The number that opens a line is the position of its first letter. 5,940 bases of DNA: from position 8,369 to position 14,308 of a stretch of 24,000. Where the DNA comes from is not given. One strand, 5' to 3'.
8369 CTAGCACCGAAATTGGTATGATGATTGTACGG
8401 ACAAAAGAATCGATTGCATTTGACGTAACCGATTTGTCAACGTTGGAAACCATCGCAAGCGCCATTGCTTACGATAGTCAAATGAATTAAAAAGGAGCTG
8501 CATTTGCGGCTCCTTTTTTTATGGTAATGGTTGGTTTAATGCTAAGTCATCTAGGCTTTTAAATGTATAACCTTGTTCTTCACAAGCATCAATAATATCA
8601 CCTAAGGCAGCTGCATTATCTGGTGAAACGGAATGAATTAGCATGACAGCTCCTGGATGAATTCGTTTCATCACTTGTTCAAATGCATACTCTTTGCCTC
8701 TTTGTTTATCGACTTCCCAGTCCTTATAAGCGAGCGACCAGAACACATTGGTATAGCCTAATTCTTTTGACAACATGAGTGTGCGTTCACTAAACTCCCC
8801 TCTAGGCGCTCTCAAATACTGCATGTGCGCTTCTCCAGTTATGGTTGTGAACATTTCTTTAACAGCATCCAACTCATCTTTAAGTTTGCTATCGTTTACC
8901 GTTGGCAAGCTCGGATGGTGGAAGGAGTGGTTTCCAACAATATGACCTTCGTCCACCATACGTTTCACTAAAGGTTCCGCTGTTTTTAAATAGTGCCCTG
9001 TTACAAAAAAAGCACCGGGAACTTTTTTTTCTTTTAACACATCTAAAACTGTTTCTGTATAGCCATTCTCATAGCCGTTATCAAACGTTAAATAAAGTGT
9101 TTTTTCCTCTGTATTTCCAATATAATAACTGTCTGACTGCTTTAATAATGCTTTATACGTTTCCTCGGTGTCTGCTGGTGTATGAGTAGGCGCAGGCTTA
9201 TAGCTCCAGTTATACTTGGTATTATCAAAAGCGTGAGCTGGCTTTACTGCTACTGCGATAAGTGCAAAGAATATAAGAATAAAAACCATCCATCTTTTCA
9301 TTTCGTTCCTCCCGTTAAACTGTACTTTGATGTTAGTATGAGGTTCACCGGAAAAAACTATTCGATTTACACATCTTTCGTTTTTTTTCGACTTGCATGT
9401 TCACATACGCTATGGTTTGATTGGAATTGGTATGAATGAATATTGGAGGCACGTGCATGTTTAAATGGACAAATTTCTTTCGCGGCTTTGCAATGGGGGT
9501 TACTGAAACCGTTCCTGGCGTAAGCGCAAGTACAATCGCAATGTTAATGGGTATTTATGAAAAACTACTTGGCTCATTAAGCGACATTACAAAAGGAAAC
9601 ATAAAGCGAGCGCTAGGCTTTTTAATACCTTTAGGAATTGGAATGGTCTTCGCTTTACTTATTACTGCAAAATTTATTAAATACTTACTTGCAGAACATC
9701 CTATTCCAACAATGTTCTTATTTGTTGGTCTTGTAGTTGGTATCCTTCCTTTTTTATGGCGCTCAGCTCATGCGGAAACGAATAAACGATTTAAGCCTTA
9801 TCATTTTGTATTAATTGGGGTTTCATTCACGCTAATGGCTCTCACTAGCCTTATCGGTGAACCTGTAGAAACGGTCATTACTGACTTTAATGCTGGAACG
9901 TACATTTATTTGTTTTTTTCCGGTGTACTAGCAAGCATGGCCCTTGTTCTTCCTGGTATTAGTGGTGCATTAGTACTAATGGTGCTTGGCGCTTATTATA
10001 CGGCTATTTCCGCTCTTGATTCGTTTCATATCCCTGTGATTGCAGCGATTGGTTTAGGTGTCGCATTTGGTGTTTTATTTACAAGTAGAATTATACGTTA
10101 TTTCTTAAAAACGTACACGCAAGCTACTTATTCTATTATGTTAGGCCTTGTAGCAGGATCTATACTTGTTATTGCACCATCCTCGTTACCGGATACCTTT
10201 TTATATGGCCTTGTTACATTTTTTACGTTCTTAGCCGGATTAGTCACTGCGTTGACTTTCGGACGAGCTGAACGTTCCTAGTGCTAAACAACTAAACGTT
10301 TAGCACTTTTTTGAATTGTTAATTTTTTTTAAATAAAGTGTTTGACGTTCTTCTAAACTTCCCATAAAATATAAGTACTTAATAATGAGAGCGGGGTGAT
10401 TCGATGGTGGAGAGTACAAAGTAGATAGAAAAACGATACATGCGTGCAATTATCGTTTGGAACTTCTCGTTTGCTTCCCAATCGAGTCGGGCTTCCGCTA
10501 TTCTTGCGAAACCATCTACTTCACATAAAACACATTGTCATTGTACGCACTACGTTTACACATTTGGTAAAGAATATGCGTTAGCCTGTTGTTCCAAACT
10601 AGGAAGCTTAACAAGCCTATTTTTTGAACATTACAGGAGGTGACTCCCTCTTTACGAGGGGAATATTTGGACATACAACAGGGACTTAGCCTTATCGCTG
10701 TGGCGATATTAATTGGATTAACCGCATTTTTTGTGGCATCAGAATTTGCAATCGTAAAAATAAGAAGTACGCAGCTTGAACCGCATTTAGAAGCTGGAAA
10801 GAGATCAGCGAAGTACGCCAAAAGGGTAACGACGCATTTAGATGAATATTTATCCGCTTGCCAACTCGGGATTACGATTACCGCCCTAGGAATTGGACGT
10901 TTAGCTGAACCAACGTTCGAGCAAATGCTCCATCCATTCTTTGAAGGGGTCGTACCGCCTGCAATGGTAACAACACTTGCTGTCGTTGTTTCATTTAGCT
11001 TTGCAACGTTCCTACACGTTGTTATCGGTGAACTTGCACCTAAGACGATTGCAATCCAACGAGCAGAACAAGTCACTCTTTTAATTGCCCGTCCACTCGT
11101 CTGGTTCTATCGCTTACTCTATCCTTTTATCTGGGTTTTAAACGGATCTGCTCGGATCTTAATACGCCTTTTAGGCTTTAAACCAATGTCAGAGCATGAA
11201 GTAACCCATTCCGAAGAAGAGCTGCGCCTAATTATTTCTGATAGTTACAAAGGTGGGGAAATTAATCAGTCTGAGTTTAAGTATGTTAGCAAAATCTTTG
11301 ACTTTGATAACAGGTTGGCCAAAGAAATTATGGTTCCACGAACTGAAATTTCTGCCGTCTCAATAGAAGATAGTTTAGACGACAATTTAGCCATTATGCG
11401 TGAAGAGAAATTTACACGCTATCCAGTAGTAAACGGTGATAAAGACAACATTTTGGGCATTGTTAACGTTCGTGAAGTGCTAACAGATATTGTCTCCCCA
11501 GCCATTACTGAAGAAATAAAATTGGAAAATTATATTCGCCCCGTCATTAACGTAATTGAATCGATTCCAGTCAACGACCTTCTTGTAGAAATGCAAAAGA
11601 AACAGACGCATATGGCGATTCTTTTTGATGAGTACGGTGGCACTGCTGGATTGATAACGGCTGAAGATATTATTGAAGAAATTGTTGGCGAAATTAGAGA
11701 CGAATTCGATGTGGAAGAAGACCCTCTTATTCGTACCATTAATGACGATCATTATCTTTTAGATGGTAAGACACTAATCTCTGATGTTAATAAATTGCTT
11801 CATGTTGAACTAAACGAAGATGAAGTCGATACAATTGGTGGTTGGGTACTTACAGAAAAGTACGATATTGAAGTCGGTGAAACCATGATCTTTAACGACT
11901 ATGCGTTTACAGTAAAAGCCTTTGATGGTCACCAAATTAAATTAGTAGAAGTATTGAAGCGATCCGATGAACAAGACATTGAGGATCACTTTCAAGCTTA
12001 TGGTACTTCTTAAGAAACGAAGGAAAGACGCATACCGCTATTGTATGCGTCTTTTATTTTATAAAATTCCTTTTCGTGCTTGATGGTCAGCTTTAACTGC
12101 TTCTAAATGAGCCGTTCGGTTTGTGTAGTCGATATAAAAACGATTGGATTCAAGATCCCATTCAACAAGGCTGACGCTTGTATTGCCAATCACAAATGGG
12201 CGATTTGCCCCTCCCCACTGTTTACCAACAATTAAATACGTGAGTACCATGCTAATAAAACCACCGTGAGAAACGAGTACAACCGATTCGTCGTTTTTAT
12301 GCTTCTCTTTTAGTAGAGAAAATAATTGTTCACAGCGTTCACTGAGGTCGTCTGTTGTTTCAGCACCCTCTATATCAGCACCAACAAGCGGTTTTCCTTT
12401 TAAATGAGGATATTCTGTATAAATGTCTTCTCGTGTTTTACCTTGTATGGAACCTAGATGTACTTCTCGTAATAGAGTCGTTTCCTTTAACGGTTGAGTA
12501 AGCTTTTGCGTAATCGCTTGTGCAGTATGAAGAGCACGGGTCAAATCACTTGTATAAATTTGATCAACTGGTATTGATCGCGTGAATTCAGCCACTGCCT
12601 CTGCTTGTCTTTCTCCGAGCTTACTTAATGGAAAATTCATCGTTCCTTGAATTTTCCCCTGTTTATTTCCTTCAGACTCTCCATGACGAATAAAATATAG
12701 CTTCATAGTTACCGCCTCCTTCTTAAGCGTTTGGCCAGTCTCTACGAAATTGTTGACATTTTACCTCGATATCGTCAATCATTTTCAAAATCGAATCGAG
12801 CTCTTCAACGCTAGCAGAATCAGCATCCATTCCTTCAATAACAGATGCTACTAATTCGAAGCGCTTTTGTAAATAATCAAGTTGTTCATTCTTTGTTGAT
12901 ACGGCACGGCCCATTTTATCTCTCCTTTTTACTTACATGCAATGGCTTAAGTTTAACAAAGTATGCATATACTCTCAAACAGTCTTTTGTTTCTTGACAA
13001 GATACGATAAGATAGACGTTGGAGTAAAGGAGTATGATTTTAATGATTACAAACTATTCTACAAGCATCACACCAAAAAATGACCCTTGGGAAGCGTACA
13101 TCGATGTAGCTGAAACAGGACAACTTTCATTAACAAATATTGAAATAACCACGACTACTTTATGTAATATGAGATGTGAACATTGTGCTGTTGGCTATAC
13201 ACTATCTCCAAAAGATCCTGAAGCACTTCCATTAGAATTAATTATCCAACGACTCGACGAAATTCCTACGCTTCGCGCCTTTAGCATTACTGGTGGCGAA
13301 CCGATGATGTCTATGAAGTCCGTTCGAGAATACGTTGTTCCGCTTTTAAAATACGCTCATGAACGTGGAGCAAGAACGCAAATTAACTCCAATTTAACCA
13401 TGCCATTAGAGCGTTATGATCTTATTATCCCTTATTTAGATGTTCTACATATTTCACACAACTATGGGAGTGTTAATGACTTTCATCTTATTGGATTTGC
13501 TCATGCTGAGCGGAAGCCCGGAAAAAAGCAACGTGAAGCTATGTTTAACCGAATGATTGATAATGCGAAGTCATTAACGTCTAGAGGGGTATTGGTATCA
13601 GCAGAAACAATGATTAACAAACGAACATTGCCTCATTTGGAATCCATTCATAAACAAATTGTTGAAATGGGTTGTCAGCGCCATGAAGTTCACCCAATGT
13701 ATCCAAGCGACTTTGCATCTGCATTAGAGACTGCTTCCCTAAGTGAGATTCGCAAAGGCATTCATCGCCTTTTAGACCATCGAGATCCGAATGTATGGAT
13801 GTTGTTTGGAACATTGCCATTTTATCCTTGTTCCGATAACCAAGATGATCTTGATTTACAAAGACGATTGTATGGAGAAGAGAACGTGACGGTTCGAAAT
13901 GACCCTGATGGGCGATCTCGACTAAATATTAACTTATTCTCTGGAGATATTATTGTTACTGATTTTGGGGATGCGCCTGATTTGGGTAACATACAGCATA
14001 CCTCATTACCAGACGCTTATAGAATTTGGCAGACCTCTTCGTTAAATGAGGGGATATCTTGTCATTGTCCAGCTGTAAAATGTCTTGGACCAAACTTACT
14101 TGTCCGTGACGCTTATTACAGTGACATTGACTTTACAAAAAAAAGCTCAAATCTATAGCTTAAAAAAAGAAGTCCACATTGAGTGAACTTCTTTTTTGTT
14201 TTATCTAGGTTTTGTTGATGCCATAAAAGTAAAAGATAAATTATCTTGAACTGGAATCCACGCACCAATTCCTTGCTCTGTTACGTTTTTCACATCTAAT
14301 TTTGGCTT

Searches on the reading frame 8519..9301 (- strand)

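Call 5: search_protein_families(library=pfam, proteins=[window:8519-9301:-], max_evalue=0.001)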
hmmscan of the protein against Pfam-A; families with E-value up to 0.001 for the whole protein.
window:8519-9301:- (260 aa): 1 family
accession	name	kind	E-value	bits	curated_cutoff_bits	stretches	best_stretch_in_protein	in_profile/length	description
PF01522.26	Polysacc_deac_1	-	1.1e-35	122.7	23.1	1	62-186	2-124/124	Polysaccharide deacetylase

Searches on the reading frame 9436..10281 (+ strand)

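Call 5: search_protein_families(library=pfam, proteins=[window:9436-10281:+], max_evalue=0.001)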
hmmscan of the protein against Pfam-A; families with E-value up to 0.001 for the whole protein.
window:9436-10281:+ (281 aa): 1 family
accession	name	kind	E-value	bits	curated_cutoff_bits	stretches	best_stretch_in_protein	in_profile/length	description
PF04018.18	VCA0040-like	-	4.1e-45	154.7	26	1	20-248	1-230/246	Undecaprenyl phosphate translocase-like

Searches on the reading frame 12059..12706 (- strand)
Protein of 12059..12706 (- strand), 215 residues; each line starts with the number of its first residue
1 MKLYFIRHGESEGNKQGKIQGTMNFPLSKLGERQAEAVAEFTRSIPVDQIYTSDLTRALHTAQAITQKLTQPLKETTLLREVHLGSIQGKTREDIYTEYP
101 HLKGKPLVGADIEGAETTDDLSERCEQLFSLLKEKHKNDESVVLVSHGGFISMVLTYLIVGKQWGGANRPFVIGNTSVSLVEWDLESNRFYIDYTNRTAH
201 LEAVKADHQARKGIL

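Call 5: search_protein_families(library=pfam, proteins=[window:12059-12706:-], max_evalue=0.001)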
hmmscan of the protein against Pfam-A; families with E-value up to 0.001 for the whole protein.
window:12059-12706:- (215 aa): 1 family
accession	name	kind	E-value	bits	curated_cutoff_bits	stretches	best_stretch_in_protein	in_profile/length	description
PF00300.27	His_Phos_1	-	4.7e-47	160.6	21.7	1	3-188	1-186/194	Histidine phosphatase superfamily (branch 1)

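Call 81: search_protein_families(library=phrogs, proteins=[window:12059-12706:-], max_evalue=0.001)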
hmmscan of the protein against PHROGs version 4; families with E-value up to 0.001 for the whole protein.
window:12059-12706:- (215 aa): 1 family
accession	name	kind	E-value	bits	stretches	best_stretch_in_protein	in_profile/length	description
phrog_12933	-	unknown function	8e-30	105.3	1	1-183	2-187/197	-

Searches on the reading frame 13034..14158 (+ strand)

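Call 5: search_protein_families(library=pfam, proteins=[window:13034-14158:+], max_evalue=0.001)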
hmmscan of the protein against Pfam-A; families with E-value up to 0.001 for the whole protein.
window:13034-14158:+ (374 aa): 3 families
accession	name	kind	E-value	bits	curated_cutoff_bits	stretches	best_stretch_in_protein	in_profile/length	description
PF08756.15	YfkB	-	5.1e-75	250.8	25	1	222-371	1-150/151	YfkB-like domain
PF04055.27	Radical_SAM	-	6.5e-12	46.4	29.5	1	39-177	2-139/166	Radical SAM superfamily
PF13353.11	Fer4_12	-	0.0002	22.1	22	1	44-112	15-81/137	4Fe-4S single cluster domain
